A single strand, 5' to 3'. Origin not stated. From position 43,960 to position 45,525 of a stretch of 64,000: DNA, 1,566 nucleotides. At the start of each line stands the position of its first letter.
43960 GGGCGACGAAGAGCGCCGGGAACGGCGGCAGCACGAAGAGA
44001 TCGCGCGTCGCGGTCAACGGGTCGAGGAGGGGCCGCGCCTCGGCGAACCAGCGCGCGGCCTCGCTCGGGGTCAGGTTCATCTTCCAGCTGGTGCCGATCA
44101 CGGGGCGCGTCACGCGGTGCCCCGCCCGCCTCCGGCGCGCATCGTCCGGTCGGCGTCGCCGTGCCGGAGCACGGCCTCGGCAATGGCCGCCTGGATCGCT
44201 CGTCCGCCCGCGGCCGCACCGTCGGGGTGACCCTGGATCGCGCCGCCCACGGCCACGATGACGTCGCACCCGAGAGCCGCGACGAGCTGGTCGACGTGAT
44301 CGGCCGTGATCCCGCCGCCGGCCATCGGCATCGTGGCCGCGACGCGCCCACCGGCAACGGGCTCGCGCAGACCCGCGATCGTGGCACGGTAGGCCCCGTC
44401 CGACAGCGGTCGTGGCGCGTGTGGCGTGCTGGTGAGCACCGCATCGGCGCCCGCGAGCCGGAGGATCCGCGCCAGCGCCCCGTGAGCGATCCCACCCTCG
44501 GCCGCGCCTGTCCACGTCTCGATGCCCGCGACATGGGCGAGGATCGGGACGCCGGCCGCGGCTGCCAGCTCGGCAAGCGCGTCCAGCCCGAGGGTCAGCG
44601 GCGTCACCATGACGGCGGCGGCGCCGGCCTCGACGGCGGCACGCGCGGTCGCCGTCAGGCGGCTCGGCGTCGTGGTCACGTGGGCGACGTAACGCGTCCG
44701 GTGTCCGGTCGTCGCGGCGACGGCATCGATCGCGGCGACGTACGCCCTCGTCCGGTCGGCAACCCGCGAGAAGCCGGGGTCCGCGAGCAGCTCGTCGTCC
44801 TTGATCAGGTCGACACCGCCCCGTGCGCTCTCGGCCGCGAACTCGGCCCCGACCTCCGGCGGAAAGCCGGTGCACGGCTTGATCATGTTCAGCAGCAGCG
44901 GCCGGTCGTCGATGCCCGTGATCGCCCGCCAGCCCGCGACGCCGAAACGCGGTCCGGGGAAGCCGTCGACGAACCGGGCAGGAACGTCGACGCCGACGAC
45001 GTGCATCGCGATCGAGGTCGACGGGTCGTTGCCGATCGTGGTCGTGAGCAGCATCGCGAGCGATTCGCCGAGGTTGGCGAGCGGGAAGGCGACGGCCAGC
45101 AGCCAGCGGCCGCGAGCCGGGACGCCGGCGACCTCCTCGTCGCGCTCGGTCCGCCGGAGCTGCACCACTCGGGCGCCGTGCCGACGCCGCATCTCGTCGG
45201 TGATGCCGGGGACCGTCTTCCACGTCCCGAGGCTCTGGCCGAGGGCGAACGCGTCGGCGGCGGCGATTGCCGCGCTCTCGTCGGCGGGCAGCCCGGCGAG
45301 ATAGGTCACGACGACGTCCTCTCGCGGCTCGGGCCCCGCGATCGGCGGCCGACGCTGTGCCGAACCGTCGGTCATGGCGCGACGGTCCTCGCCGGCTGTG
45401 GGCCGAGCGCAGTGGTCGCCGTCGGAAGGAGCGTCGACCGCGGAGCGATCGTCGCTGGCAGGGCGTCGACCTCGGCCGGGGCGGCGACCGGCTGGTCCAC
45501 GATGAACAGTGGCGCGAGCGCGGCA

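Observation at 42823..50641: RuBisCO-like protein locked into a GntR, APC permease, aminotransferase, FGGY kinase, RLP, TIM paralogue, RpiB operon: candidate undescribed catabolic pathway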

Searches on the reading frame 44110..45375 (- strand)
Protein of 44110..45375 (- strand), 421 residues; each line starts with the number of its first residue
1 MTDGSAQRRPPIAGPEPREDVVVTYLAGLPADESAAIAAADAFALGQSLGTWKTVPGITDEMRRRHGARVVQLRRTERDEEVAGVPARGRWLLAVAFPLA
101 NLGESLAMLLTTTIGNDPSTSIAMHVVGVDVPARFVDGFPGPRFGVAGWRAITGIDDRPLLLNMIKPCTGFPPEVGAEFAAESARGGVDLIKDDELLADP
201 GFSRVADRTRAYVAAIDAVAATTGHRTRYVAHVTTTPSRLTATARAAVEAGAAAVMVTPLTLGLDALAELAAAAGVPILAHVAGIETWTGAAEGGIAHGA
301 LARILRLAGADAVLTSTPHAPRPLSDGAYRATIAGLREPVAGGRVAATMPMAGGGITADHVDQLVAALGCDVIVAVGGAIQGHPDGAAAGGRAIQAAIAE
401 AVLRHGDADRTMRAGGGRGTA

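Call 10: search_protein_families(library=pfam, proteins=[window:44110-45375:-])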
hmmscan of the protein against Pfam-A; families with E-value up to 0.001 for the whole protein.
window:44110-45375:- (421 aa): 2 families
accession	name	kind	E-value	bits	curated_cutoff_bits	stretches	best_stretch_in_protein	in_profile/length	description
PF00016.26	RuBisCO_large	-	2e-32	113.1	30.1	1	152-403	8-277/299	Ribulose bisphosphate carboxylase large chain, catalytic domain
PF02788.21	RuBisCO_large_N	-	2.6e-06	28.1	20.7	1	18-117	11-100/120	Ribulose bisphosphate carboxylase large chain, N-terminal domain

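Call 11: search_protein_families(library=ncbifam, proteins=[window:44110-45375:-])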
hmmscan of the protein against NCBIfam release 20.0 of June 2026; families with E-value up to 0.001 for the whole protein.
window:44110-45375:- (421 aa): 6 families
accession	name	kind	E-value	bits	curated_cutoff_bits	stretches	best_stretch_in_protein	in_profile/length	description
NF007095.0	PRK09549.1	equivalog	1.2e-65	221.6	409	1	20-402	3-379/407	2,3-diketo-5-methylthiopentyl-1-phosphate enolase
TIGR03332.1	salvage_mtnW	equivalog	1.7e-55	188.3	513.6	1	21-404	3-385/407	2,3-diketo-5-methylthiopentyl-1-phosphate enolase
NF003252.0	PRK04208.1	subfamily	4.7e-53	180.4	438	2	17-317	24-323/468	ribulose-bisphosphate carboxylase large subunit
TIGR03326.1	rubisco_III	equivalog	6.9e-53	180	497.45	2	16-317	8-306/426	type III ribulose-bisphosphate carboxylase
NF042437.1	OxoIsoapPDcar_OiaX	equivalog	2.6e-49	168.2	700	1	23-402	3-389/412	3-oxo-isoapionate-4-phosphate decarboxylase OiaX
NF010002.0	PRK13475.1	equivalog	1.4e-12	47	489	1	29-398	31-414/459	ribulose-bisphosphate carboxylase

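Call 12: find_homologous_proteins(query=window:44110-45375:-)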
Query window:44110-45375:- (421 aa): 1217 proteins with E <= 0.001 among 8000 candidates; the best 120 are listed.
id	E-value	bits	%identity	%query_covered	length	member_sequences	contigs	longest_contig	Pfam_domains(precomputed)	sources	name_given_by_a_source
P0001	4.8e-263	891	100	100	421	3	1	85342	PF02788.22,PF00016.27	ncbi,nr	ncbi:MAG TPA: RuBisCO large subunit C-terminal-like domain-containing protein [Candidatus Limnocylin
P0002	1.4e-200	685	84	90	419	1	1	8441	PF00016.27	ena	-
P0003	6.2e-197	673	81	94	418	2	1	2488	PF00016.27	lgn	-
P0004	1.4e-196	672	81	94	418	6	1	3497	PF00016.27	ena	-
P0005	1.4e-195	668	81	89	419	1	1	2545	PF00016.27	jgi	-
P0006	2.9e-195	667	80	94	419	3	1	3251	PF02788.22,PF00016.27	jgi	jgi:2,3-diketo-5-methylthiopentyl-1-phosphate enolase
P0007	2.7e-193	661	82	89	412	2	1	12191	PF02788.22,PF00016.27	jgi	jgi:2,3-diketo-5-methylthiopentyl-1-phosphate enolase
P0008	3.2e-193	661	82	93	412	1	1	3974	PF00016.27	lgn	-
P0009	3.9e-193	660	81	94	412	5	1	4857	PF00016.27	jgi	jgi:2,3-diketo-5-methylthiopentyl-1-phosphate enolase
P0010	3.0e-192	657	82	88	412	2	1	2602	PF00016.27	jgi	-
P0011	1.8e-190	652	79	94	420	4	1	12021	PF00016.27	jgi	jgi:2,3-diketo-5-methylthiopentyl-1-phosphate enolase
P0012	1.5e-188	645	80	88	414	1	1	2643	PF00016.27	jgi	jgi:2,3-diketo-5-methylthiopentyl-1-phosphate enolase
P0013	3.4e-188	644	78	94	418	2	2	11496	PF00016.27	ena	-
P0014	2.4e-187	641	80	94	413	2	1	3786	PF00016.27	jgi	jgi:2,3-diketo-5-methylthiopentyl-1-phosphate enolase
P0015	1.9e-185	635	79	88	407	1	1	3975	PF00016.27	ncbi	ncbi:MAG TPA: RuBisCO large subunit C-terminal-like domain-containing protein [Candidatus Limnocylin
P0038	2.1e-175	602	74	99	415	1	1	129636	PF00016.27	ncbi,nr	ncbi:MAG TPA: RuBisCO large subunit C-terminal-like domain-containing protein [Patescibacteria group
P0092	2.5e-128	447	58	92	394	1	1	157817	PF00016.27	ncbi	ncbi:MAG: RuBisCO large subunit C-terminal-like domain-containing protein [Chloroflexota bacterium]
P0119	1.9e-125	437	58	89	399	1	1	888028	PF00016.27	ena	-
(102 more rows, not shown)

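Call 13: search_solved_structures(query=window:44110-45375:-, show_alignments=2)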
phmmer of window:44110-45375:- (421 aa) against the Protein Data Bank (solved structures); distinct sequences matched with E-value up to 0.001: 98 (the best 60 are shown).
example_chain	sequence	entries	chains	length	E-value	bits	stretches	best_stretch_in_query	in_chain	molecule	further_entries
4nas_A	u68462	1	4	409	7.9e-51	176.7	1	16-398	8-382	Ribulose-bisphosphate carboxylase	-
2oek_A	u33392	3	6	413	3.4e-50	174.7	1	24-403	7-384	2,3-diketo-5-methylthiopentyl-1-phosphate enolase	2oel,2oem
2oej_A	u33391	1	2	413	1.8e-48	169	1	24-403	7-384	2,3-diketo-5-methylthiopentyl-1-phosphate enolase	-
3fk4_A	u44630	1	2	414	1.7e-45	159.2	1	23-402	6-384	RuBisCO-like protein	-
2zvi_A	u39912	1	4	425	6.3e-45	157.3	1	20-406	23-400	2,3-diketo-5-methylthiopentyl-1-phosphate enolase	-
6hun_A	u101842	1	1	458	4.5e-40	141.3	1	17-403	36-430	Ribulose bisphosphate carboxylase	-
2qyg_A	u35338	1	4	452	4e-39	138.2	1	43-397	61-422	Ribulose bisphosphate carboxylase-like protein 2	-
2cwx_A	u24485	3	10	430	1.1e-37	133.5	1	18-409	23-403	Ribulose bisphosphate carboxylase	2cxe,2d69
1tel_A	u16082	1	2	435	1.1e-36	130.2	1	41-397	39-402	ribulose bisphosphate carboxylase, large subunit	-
1ykw_A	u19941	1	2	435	1.2e-36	130.1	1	41-397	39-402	RuBisCO-like protein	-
3a13_A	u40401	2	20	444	4.3e-34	121.6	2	15-320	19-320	Ribulose bisphosphate carboxylase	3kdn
1geh_A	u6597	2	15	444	4.4e-34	121.6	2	15-320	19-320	RIBULOSE-1,5-BISPHOSPHATE CARBOXYLASE/OXYGENASE | Ribulose bisphosphate carboxylase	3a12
3kdo_A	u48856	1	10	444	5.8e-34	121.2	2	15-320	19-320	Ribulose bisphosphate carboxylase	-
8dht_A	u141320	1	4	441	1.1e-33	120.3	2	16-319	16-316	Ribulose bisphosphate carboxylase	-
3wqp_A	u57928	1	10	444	2.8e-33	119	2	15-320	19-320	Ribulose bisphosphate carboxylase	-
3qfw_A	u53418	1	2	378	9.8e-30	107.3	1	78-382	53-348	Ribulose-1,5-bisphosphate carboxylase/oxygenase large subunit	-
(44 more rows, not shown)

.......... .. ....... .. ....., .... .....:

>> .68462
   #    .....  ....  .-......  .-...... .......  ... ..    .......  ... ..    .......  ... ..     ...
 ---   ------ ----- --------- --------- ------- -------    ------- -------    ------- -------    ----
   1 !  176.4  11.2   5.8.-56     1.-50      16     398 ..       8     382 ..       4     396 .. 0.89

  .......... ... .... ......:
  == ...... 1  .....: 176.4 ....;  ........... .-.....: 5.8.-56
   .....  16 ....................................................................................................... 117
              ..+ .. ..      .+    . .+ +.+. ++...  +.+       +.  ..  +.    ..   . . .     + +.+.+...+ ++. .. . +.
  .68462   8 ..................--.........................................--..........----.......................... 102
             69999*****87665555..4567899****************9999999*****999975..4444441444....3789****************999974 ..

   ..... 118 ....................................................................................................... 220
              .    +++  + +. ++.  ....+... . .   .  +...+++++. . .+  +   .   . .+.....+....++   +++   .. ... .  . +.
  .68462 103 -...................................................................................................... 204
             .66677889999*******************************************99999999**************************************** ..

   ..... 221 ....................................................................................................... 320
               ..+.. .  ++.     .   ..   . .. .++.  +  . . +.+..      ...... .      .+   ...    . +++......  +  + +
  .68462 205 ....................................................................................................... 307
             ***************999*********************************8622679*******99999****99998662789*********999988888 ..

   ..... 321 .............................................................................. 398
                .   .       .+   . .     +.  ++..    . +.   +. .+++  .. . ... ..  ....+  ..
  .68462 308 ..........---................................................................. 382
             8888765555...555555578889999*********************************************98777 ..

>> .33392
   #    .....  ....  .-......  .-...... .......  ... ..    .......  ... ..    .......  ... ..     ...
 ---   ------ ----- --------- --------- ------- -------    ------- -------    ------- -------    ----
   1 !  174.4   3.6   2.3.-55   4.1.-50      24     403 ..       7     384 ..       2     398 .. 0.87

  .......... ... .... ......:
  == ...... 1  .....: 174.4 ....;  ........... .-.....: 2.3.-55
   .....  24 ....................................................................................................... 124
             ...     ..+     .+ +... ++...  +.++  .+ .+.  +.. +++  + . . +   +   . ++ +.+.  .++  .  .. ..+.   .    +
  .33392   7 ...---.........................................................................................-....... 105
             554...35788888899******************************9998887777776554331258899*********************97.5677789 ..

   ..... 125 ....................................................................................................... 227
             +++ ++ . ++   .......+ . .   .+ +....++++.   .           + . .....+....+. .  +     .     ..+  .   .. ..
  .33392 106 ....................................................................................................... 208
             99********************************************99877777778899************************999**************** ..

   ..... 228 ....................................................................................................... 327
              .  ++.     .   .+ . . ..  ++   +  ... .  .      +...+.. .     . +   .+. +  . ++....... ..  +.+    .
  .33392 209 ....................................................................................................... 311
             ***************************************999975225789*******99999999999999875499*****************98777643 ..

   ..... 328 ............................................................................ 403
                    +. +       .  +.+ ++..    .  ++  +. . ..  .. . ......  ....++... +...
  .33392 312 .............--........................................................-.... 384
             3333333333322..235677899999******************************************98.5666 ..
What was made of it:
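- On MtnW/YkrW DK-MTP-1-P enolase: Asn116 aligns with Lys98 of 2oek (call 13).
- The R. rubrum RLP (PDB 3qfw) is among the weaker RLP matches, at 107 bits (call 13).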

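Call 16: find_encoding_contigs(protein=P0038, flank=10000, max_places=2)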
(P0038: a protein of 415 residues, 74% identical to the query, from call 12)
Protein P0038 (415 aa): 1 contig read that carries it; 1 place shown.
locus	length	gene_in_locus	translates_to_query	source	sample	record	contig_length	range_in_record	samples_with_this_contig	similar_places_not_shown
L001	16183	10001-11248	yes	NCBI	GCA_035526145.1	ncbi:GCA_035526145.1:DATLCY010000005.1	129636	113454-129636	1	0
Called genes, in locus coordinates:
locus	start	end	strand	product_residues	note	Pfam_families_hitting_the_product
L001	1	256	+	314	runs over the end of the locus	PF01636:APH, PF01633:Choline_kinase (weak)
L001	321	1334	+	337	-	PF00149:Metallophos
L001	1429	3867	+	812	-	PF00890:FAD_binding_2, PF01266:DAO, PF07992:Pyr_redox_2 (faint), PF16350:FAO_M, PF01571:GCV_T, PF08669:GCV_T_C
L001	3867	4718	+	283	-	PF00459:Inositol_P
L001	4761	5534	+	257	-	PF00392:GntR, PF07702:UTRA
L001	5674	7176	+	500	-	PF13520:AA_permease_2, PF00324:AA_permease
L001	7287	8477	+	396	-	PF00155:Aminotran_1_2, PF00266:Aminotran_5 (weak)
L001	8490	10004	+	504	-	PF00370:FGGY_N, PF02782:FGGY_C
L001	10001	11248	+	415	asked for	PF00016:RuBisCO_large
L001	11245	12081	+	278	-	PF00121:TIM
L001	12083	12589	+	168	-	PF02502:LacAB_rpiB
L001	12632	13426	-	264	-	PF00702:Hydrolase, PF12710:HAD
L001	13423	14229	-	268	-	PF03009:GDPD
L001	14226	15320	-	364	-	PF00005:ABC_tran, PF13304:AAA_21 (faint), PF08402:TOBE_2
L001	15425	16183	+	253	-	PF00392:GntR, PF13545:HTH_Crp_2 (faint), PF07702:UTRA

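Call 17: find_encoding_contigs(protein=P0092, flank=10000, max_places=2)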
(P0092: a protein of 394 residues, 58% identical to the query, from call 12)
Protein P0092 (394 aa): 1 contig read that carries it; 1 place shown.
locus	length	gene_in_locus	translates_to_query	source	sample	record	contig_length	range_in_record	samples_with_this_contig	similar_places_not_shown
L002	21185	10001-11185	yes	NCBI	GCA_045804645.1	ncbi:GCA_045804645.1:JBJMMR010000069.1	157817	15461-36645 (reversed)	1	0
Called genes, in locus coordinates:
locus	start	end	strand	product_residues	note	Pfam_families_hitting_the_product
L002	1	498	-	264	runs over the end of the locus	PF00106:adh_short, PF08659:KR, PF13561:adh_short_C2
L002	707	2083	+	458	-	PF02782:FGGY_C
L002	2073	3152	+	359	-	PF00155:Aminotran_1_2, PF01212:Beta_elim_lyase, PF01041:DegT_DnrJ_EryC1 (faint)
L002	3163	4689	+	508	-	PF00370:FGGY_N, PF02782:FGGY_C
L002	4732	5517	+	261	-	PF00106:adh_short, PF08659:KR, PF13561:adh_short_C2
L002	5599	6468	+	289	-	PF00459:Inositol_P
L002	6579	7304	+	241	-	PF00392:GntR, PF07702:UTRA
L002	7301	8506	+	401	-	PF00155:Aminotran_1_2, PF01041:DegT_DnrJ_EryC1 (weak)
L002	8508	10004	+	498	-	PF00370:FGGY_N, PF02782:FGGY_C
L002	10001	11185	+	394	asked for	PF00016:RuBisCO_large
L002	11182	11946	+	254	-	PF00121:TIM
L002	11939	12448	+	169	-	PF02502:LacAB_rpiB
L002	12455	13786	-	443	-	PF00202:Aminotran_3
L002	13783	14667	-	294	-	PF00528:BPD_transp_1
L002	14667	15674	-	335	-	PF00528:BPD_transp_1 (weak)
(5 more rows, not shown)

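Call 18: find_encoding_contigs(protein=P0119, flank=10000, max_places=2)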
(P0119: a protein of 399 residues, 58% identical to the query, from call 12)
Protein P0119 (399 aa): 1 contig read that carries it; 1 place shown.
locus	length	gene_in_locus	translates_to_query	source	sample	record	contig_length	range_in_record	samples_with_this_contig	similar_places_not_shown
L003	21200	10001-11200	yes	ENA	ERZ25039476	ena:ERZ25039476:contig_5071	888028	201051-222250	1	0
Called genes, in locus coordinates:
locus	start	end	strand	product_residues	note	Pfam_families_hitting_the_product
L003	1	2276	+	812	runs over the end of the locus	PF00890:FAD_binding_2, PF01266:DAO, PF07992:Pyr_redox_2 (faint), PF16350:FAO_M, PF01571:GCV_T, PF08669:GCV_T_C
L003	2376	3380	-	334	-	PF00532:Peripla_BP_1 (faint), PF13407:Peripla_BP_4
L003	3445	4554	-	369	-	PF02653:BPD_transp_2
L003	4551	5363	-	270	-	PF00005:ABC_tran, PF02463:SMC_N (faint), PF13304:AAA_21 (faint)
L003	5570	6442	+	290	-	PF00459:Inositol_P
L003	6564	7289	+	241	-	PF00392:GntR, PF07702:UTRA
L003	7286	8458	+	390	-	PF00155:Aminotran_1_2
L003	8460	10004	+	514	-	PF00370:FGGY_N, PF02782:FGGY_C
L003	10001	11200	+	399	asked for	PF00016:RuBisCO_large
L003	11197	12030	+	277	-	PF00121:TIM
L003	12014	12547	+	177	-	PF02502:LacAB_rpiB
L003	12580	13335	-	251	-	PF00702:Hydrolase (weak), PF12710:HAD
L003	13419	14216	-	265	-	PF03009:GDPD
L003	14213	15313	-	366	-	PF00005:ABC_tran, PF13304:AAA_21 (faint), PF08402:TOBE_2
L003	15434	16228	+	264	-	PF00392:GntR, PF07702:UTRA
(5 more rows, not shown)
